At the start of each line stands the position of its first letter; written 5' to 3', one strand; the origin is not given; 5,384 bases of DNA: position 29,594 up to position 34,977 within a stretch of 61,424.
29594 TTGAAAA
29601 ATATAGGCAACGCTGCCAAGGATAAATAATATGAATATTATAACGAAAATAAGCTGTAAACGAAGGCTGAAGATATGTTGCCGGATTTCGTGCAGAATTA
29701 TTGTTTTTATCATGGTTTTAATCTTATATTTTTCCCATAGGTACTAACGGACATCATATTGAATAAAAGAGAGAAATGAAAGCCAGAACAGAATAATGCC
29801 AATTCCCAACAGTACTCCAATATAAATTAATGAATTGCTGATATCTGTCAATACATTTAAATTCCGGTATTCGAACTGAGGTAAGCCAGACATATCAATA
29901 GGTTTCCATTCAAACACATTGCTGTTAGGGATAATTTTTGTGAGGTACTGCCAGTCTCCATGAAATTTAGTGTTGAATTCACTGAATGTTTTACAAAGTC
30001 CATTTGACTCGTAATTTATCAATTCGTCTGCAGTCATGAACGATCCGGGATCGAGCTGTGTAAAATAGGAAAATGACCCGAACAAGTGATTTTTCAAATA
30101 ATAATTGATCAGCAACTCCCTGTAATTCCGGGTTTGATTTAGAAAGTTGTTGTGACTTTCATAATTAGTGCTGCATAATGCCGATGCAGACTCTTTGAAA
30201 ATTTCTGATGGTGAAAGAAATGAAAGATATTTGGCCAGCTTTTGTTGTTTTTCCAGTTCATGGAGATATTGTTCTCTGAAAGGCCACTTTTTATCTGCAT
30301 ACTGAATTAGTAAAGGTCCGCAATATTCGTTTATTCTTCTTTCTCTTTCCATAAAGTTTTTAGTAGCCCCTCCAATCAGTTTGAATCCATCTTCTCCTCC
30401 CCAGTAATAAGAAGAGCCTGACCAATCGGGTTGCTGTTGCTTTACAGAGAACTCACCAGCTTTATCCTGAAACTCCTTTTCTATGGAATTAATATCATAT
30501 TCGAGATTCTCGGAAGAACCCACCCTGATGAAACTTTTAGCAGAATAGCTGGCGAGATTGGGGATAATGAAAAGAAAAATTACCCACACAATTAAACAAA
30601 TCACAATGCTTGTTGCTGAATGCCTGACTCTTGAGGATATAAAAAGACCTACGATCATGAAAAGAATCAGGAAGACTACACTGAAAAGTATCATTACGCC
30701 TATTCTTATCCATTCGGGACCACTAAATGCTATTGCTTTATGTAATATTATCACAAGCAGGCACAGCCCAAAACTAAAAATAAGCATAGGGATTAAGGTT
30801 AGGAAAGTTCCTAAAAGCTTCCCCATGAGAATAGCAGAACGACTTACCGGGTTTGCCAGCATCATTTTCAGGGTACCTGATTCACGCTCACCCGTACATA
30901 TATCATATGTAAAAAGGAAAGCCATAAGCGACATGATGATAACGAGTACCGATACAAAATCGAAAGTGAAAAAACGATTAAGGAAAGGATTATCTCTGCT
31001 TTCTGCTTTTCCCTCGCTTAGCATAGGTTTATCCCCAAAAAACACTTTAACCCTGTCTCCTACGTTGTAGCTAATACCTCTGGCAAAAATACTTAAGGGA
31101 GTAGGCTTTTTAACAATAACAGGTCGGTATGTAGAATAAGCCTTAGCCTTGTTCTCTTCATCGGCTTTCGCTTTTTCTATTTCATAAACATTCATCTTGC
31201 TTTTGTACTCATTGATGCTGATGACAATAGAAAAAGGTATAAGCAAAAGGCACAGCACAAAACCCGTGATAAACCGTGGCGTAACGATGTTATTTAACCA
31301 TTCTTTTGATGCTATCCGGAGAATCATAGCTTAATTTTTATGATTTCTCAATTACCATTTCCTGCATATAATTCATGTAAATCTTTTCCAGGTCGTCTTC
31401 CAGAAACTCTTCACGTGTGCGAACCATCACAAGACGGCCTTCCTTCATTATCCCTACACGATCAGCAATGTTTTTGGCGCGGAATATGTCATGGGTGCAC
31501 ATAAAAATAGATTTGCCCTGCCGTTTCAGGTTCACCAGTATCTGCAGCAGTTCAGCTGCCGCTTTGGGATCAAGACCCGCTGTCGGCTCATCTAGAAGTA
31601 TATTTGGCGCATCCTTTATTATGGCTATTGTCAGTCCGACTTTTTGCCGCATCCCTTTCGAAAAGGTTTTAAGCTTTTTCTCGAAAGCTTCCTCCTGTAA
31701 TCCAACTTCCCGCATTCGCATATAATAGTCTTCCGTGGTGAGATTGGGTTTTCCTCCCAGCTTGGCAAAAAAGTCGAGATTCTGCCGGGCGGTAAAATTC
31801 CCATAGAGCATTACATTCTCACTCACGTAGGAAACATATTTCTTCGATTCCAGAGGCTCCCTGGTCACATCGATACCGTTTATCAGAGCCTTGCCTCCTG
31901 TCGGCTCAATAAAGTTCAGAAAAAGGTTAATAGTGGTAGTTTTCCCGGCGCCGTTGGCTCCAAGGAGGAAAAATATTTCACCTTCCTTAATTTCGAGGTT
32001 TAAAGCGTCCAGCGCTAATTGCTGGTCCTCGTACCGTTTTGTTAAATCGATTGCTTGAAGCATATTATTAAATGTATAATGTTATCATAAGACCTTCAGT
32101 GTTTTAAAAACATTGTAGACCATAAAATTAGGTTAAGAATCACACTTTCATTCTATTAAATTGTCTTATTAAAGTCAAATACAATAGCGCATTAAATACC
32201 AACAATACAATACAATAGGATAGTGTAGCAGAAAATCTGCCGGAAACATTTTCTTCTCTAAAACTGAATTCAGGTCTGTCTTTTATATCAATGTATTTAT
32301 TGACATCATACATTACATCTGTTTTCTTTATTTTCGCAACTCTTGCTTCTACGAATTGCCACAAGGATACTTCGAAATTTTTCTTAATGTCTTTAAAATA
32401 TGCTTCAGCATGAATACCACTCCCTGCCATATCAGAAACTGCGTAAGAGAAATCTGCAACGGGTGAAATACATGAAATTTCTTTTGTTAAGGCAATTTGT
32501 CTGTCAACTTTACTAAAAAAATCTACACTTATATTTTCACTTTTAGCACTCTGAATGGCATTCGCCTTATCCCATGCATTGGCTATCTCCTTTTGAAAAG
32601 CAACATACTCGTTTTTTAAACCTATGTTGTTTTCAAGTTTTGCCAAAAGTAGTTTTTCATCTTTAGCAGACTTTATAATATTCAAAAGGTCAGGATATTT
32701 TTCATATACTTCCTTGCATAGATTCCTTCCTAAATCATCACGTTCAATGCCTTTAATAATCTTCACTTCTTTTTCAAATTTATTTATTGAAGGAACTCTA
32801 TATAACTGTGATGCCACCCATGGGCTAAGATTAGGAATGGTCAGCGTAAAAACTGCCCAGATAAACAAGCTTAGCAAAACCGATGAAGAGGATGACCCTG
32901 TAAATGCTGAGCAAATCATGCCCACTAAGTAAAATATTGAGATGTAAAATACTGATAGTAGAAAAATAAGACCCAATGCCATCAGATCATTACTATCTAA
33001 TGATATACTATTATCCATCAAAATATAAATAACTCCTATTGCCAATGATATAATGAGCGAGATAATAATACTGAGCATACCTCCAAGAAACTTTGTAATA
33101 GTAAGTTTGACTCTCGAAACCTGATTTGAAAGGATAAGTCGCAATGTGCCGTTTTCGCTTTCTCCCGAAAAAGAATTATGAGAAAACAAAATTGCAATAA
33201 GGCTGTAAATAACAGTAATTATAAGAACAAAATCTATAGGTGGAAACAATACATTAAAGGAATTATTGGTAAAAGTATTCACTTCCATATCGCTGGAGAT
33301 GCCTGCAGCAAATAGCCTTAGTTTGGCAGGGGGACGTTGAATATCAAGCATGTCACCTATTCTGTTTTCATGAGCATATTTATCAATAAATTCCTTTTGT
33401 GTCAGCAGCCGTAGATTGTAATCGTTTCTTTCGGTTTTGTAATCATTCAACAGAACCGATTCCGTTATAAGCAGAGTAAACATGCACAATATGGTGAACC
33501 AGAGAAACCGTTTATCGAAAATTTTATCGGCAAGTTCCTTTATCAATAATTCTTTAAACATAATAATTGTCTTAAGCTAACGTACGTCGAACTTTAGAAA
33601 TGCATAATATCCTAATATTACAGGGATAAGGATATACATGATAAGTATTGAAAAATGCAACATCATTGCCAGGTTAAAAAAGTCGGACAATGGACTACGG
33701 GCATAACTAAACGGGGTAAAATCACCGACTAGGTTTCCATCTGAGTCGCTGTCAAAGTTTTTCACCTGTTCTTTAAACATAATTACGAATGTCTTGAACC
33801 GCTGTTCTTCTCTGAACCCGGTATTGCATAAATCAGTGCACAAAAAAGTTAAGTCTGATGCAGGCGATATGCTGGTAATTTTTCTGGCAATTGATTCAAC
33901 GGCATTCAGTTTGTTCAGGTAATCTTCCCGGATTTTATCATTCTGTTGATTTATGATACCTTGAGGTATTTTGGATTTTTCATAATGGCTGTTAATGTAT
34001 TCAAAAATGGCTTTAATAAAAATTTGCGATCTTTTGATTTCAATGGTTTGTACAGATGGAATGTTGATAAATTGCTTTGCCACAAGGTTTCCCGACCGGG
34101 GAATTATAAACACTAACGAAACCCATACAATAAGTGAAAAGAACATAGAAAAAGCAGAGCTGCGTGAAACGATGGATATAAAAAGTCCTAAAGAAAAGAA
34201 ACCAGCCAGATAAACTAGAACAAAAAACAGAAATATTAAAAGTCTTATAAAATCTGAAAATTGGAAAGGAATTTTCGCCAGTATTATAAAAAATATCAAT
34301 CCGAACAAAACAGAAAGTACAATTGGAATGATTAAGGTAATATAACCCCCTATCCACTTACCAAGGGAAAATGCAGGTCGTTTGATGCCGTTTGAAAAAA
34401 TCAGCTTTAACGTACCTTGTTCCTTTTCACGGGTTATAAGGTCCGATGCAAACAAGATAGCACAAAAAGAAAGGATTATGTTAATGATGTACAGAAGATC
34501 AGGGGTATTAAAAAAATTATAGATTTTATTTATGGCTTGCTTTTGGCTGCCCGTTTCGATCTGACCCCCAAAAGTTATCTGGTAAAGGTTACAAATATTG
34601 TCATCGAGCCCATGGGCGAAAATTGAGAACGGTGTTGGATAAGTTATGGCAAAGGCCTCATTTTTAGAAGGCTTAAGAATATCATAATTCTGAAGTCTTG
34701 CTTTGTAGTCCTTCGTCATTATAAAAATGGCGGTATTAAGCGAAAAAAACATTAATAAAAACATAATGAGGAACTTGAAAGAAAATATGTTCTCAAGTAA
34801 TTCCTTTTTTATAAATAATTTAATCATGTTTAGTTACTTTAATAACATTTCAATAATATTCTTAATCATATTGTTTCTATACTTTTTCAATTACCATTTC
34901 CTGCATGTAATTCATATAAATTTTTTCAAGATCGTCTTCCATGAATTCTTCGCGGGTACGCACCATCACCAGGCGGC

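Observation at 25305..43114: TolC-coupled ABC-2 exporter locus with seven permease paralogues, two ATPases and a dedicated sigma-54 two-component pair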

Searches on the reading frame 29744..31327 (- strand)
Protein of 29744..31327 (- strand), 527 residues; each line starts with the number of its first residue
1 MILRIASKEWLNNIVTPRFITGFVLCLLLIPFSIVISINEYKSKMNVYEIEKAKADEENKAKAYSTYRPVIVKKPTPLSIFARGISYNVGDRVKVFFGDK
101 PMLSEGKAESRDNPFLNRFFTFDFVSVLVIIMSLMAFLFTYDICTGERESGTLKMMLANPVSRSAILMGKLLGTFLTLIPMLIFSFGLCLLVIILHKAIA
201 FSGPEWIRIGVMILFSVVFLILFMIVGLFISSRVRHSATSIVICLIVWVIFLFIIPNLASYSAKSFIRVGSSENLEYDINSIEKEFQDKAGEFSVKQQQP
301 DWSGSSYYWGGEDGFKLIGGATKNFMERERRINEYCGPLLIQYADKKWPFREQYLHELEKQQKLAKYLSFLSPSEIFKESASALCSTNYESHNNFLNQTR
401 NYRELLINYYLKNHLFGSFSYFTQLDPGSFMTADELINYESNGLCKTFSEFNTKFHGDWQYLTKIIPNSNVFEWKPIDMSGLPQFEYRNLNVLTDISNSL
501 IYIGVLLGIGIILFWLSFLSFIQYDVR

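Call 3: search_protein_families(library=pfam, proteins=[window:29744-31327:-], max_evalue=0.01)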
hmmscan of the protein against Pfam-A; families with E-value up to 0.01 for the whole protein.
window:29744-31327:- (527 aa): 7 families
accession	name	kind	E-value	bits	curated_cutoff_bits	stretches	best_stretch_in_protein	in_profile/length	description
PF12679.13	ABC2_membrane_2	-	4.1e-28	98.9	27.2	1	5-374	3-232/283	ABC-2 family transporter protein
PF12698.13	ABC2_membrane_3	-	1.1e-11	44.9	31.6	1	122-255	163-286/347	ABC-2 family transporter protein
PF12730.13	ABC2_membrane_4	-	1.7e-10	41.6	27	1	119-247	46-175/179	ABC-2 family transporter protein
PF12040.14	DUF3526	-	3.4e-08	34.7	25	1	346-410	56-120/144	Domain of unknown function (DUF3526)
PF01061.29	ABC2_membrane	-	0.00021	21.3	26.9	1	123-255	50-177/211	ABC-2 type transporter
PF13346.12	ABC2_membrane_5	-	0.00082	19.4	25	1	124-255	35-163/205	ABC-2 family transporter protein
PF03699.18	UPF0182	-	0.0014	17.3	27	1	18-267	45-294/770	Uncharacterised protein family (UPF0182)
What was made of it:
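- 29744..31327 (-): P4, A-type permease with a DUF3526 periplasmic insert (527 aa). Pfam hits (call 3).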

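Call 5: search_protein_families(library=ncbifam, proteins=[window:29744-31327:-], max_evalue=0.001)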
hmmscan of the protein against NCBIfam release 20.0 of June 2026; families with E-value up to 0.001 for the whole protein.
window:29744-31327:- (527 aa): 2 families
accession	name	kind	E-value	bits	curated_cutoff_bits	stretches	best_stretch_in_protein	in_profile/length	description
TIGR03518.1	ABC_perm_GldF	equivalog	7.3e-07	29.4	288.5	1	138-285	67-212/240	gliding motility-associated ABC transporter permease subunit GldF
NF041647.1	ABC_perm_CPBP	equivalog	2.4e-06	26.6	435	1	125-232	193-301/636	ABC transporter permease subunit/CPBP intramembrane protease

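Call 31: search_solved_structures(query=window:29744-31327:-, max_evalue=1)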
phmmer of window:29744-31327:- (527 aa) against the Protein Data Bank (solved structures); distinct sequences matched with E-value up to 1: 10.
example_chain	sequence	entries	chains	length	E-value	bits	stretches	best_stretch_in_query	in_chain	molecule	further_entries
7o0y_D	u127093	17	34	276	8e-10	41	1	124-255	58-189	Probable ABC transporter permease protein NosY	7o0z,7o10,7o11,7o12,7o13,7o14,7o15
8vxh_A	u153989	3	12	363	0.25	13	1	146-222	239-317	Undecaprenyl-phosphate 4-deoxy-4-formamido-L-arabinose transferase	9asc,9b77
9bhc_C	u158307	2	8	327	0.25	13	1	146-222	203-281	Undecaprenyl-phosphate 4-deoxy-4-formamido-L-arabinose transferase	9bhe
1oed_A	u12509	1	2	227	0.57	11.8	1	175-278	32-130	Acetylcholine receptor subunit alpha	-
5b2q_A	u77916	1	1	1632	0.63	11.7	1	329-405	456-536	CRISPR-associated endonuclease Cas9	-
5b2o_A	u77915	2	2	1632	0.64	11.6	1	329-405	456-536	CRISPR-associated endonuclease Cas9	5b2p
9n6t_A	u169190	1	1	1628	0.64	11.6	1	329-405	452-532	CRISPR-associated endonuclease Cas9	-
9ehf_A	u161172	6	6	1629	0.64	11.6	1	329-405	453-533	CRISPR-associated endonuclease Cas9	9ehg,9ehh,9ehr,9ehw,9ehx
9hwj_A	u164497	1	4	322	0.65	11.6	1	146-222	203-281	Undecaprenyl-phosphate 4-deoxy-4-formamido-L-arabinose transferase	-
9yf0_A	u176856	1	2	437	0.87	11.2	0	177-263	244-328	Acetylcholine receptor subunit alpha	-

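Call 33: find_homologous_proteins(query=window:29744-31327:-, max_evalue=0.00001)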
Query window:29744-31327:- (527 aa): 98 proteins with E <= 0.00001 among 5846 candidates.
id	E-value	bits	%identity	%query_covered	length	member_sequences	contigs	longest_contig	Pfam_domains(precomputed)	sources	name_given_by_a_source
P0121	0.0e+0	1188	100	100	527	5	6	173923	PF12679.14,PF12730.14,PF12698.14,PF12040.15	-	-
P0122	0.0e+0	1064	88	100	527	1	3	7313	PF12679.14,PF12730.14,PF12698.14,PF12040.15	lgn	-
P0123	0.0e+0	1061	88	100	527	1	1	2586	PF12679.14,PF12730.14,PF12698.14,PF12040.15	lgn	-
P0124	0.0e+0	1038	87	100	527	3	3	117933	PF12679.14,PF12730.14,PF12698.14,PF12040.15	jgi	jgi:ABC-type transport system involved in multi-copper enzyme maturation permease subunit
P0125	0.0e+0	1036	87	100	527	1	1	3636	PF12679.14,PF12730.14,PF12698.14,PF12040.15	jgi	jgi:ABC-type transport system involved in multi-copper enzyme maturation permease subunit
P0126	0.0e+0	1035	87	100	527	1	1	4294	PF12679.14,PF12730.14,PF12698.14,PF12040.15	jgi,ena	-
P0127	0.0e+0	1034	86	100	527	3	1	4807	PF12679.14,PF12730.14,PF12698.14,PF12040.15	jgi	jgi:ABC-type transport system involved in multi-copper enzyme maturation permease subunit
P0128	0.0e+0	1032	85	100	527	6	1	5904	PF12679.14,PF12730.14,PF12698.14,PF12040.15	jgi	jgi:ABC-type transport system involved in multi-copper enzyme maturation permease subunit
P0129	0.0e+0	1028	86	100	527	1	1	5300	PF12679.14,PF10920.16,PF12730.14,PF12698.14,PF12040.15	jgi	jgi:ABC-type transport system involved in multi-copper enzyme maturation permease subunit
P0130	1.8e-265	899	75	100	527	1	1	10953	PF12679.14,PF12730.14,PF12698.14,PF12040.15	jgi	jgi:ABC-type transport system involved in multi-copper enzyme maturation permease subunit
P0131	3.6e-261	885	92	81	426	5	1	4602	PF12679.14,PF12730.14,PF12698.14,PF12040.15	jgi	jgi:ABC-type transport system involved in multi-copper enzyme maturation permease subunit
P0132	4.0e-258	875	71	100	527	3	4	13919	PF13346.13,PF12679.14,PF12730.14,PF12698.14,PF12040.15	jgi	jgi:ABC-type transport system involved in multi-copper enzyme maturation permease subunit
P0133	4.2e-250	849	70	100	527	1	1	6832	PF12679.14,PF10920.16,PF12730.14,PF12698.14,PF12040.15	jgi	jgi:ABC-type transport system involved in multi-copper enzyme maturation permease subunit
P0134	3.4e-249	846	69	100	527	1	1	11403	PF12679.14,PF10920.16,PF12698.14,PF12040.15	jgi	jgi:ABC-type transport system involved in multi-copper enzyme maturation permease subunit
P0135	1.2e-248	844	68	100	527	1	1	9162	PF12679.14,PF12730.14,PF12698.14,PF12040.15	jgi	jgi:ABC-type transport system involved in multi-copper enzyme maturation permease subunit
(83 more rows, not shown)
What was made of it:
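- Source databases name the permeases 'multi-copper enzyme maturation permease' (call 33).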

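Call 48: predict_structure(alignment_id=A2)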
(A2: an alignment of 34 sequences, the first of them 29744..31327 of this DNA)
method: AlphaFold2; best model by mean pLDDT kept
length: 527 residues; sequences in the alignment: 34
mean_pLDDT: 87.2   pTM: 0.80
mean pLDDT of the five models: 87.2, 85.8, 85.7, 85.4, 85.0
residues with pLDDT >= 90: 250; 70-90: 253; 50-70: 11; < 50: 13
segments of 3 or more residues with pLDDT < 50: 109-120
pLDDT, mean of each block of 10 residues (from residue 1): 88 90 91 89 89 91 92 90 78 91 66 42 85 93 85 75 84 93 93 86 90 93 93 89 94 87 83 88 94 92 87 89 93 94 94 90 85 88 89 92 95 94 91 91 89 86 83 90 86 80 86 87 62
secondary structure, 60 per line:
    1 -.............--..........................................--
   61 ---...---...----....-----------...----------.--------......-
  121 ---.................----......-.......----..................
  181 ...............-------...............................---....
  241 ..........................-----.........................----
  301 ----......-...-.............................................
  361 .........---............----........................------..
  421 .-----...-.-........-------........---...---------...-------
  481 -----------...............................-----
elements in order: H2-14 H17-58 E70-72 H77-80 E92-94 H114-119 H124-140 H145-150 H152-158 H163-195 H203-233 H237-266 H272-296 E305-310 E316-322 H323-369 H373-384 H389-412 H433-440 H448-455 H492-522
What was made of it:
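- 29744..31327 (-): AlphaFold2 model with pLDDT 87 and pTM 0.80; the insert at 272-490 is mostly long helices (call 48).
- The tall periplasmic domains could shield hydrophobic cargo (call 48).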

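Call 50: fold_search(model_id=the predicted structure, library=pdb)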
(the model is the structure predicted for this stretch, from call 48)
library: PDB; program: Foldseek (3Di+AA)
matches with E <= 10: 305; with E <= 0.001: 11
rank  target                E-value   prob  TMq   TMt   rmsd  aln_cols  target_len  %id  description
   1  7o0y_D                1.3e-05  1.00  0.34  0.65  17.8       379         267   14  ABC transporter NosDFY, nucleotide-free in GDN (released 2022-04-13)
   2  7o0y_E                2.6e-05  1.00  0.34  0.68  15.6       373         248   15  ABC transporter NosDFY, nucleotide-free in GDN (released 2022-04-13)
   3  7znq_y                2.9e-05  1.00  0.35  0.70  17.9       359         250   15  ABC transporter complex NosDFYL in GDN (released 2022-08-03)
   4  7o12_E                2.9e-05  1.00  0.32  0.66  19.4       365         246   15  ABC transporter NosDFY, AMPPNP-bound in GDN (released 2022-04-13)
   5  7znq_Y                7.4e-05  1.00  0.34  0.64  17.3       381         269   14  ABC transporter complex NosDFYL in GDN (released 2022-08-03)
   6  7o0z_E                8.5e-05  1.00  0.32  0.62  18.9       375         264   15  ABC transporter NosFY, nucleotide-free in GDN (released 2022-11-02)
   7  7o0z_D                9.3e-05  1.00  0.34  0.65  16.3       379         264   14  ABC transporter NosFY, nucleotide-free in GDN (released 2022-11-02)
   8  7qba_E                1.3e-04  1.00  0.26  0.51   4.5       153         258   27  CryoEM structure of the ABC transporter NosDFY complexed with nitrous oxide reductase NosZ (released 2022-08-03)
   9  7qba_D                1.8e-04  1.00  0.26  0.49  18.6       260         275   18  CryoEM structure of the ABC transporter NosDFY complexed with nitrous oxide reductase NosZ (released 2022-08-03)
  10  7o17_E                2.4e-04  1.00  0.26  0.51  17.5       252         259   18  ABC transporter NosDFY E154Q, ATP-bound in lipid nanodisc (released 2022-04-13)
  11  7o17_D                5.1e-04  1.00  0.26  0.49  18.4       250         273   20  ABC transporter NosDFY E154Q, ATP-bound in lipid nanodisc (released 2022-04-13)
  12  8wd6_B                5.4e-02  0.97  0.20  0.21  20.1       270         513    8  Cryo-EM structure of the ABCG25 (released 2023-09-27)
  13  8wd6_A                9.6e-02  0.91  0.20  0.20  17.9       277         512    9  Cryo-EM structure of the ABCG25 (released 2023-09-27)
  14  8k1m_B                1.4e-01  0.47  0.26  0.26  30.2       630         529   12  mycobacterial efflux pump, apo state (released 2024-07-17)
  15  8k1o_A                1.7e-01  0.47  0.21  0.21  38.0       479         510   12  mycobacterial efflux pump, AMPPNP bound state (released 2024-07-17)
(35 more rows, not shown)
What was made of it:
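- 29744..31327 (-): The best fold matches are NosY chains, TM-score 0.62-0.70 on the target (call 50).
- On ABC-2 type permeases (Pfam ABC2_membrane_2; NosY-like, type V ABC fold): The P4 AlphaFold2 model (pLDDT 87) matches NosY chains at E = 1e-5 and TM-score 0.62-0.70 on the target (calls 48, 50).
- Type V/ABC-2 folds (ABCA, ABCG, PmtCD) commonly move lipids and amphipathic molecules, and they appear as weaker fold matches (call 50).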

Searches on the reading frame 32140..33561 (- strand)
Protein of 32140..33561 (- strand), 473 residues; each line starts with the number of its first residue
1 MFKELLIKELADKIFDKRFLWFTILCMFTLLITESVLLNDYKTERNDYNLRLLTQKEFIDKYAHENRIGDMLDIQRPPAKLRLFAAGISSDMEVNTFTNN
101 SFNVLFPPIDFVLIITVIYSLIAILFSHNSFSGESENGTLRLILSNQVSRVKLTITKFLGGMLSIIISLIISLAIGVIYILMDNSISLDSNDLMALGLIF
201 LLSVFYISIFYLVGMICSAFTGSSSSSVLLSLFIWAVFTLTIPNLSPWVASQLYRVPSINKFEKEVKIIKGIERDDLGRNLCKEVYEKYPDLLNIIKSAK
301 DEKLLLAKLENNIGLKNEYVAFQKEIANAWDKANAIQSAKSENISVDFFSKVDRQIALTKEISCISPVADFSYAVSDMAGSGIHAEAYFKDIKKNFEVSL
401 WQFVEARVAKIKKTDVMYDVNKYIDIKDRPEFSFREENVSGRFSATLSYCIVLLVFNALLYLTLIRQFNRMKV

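Call 3: search_protein_families(library=pfam, proteins=[window:32140-33561:-], max_evalue=0.01)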
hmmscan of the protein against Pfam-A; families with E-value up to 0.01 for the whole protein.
window:32140-33561:- (473 aa): 5 families
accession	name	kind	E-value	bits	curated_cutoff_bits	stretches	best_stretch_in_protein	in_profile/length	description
PF12679.13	ABC2_membrane_2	-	2.7e-30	106.1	27.2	1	5-286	3-219/283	ABC-2 family transporter protein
PF12698.13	ABC2_membrane_3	-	5.7e-10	39.3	31.6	1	92-245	151-295/347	ABC-2 family transporter protein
PF12730.13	ABC2_membrane_4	-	9.8e-05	22.8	27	1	110-234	51-175/179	ABC-2 family transporter protein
PF12040.14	DUF3526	-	0.0013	19.8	25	1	328-411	44-127/144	Domain of unknown function (DUF3526)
PF13346.12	ABC2_membrane_5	-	0.0014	18.6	25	1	106-235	30-162/205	ABC-2 family transporter protein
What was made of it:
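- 32140..33561 (-): P3, ABC-2 permease, second member of the P2/P3 pair (473 aa). ABC2_membrane_2 106 bits; weak DUF3526 hit (call 3).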

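Call 5: search_protein_families(library=ncbifam, proteins=[window:32140-33561:-], max_evalue=0.001)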
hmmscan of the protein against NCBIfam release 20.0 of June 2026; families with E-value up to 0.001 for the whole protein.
window:32140-33561:- (473 aa): 2 families
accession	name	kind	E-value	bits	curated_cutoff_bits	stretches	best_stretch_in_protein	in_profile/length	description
TIGR03518.1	ABC_perm_GldF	equivalog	7.8e-08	32.6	288.5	1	117-246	59-186/240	gliding motility-associated ABC transporter permease subunit GldF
NF047564.1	PSM_export_PmtD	equivalog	0.00026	20.7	220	1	114-234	53-174/242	phenol-soluble modulin export ABC transporter permease subunit PmtD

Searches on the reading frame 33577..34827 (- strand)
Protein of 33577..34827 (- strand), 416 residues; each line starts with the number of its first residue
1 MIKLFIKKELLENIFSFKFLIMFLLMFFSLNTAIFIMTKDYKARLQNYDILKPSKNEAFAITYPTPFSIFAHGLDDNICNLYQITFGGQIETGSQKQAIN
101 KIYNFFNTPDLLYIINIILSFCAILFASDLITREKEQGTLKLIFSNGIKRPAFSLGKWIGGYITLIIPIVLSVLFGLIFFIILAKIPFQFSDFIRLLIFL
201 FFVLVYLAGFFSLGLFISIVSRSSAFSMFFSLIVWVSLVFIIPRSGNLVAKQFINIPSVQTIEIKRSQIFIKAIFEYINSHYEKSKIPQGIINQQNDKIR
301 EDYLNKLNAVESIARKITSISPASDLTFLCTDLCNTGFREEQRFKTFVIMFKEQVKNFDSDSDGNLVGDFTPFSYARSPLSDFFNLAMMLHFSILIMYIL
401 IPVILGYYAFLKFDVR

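Call 3: search_protein_families(library=pfam, proteins=[window:33577-34827:-], max_evalue=0.01)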
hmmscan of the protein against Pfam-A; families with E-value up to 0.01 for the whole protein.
window:33577-34827:- (416 aa): 4 families
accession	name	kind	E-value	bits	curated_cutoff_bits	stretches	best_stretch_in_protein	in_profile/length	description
PF12679.13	ABC2_membrane_2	-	6.6e-34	117.9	27.2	1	6-414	4-282/283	ABC-2 family transporter protein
PF12730.13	ABC2_membrane_4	-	1.3e-08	35.5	27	1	110-234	51-175/179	ABC-2 family transporter protein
PF12698.13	ABC2_membrane_3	-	3.2e-07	30.2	31.6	1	100-244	157-292/347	ABC-2 family transporter protein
PF01061.29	ABC2_membrane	-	9.2e-07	29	26.9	1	94-240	44-175/211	ABC-2 type transporter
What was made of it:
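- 33577..34827 (-): P2, ABC-2 permease, first member of the P2/P3 ('X/Y') pair (416 aa). ABC2_membrane_2 118 bits (call 3).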

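Call 5: search_protein_families(library=ncbifam, proteins=[window:33577-34827:-], max_evalue=0.001)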
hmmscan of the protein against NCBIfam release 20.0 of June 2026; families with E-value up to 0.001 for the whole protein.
window:33577-34827:- (416 aa): 0 families
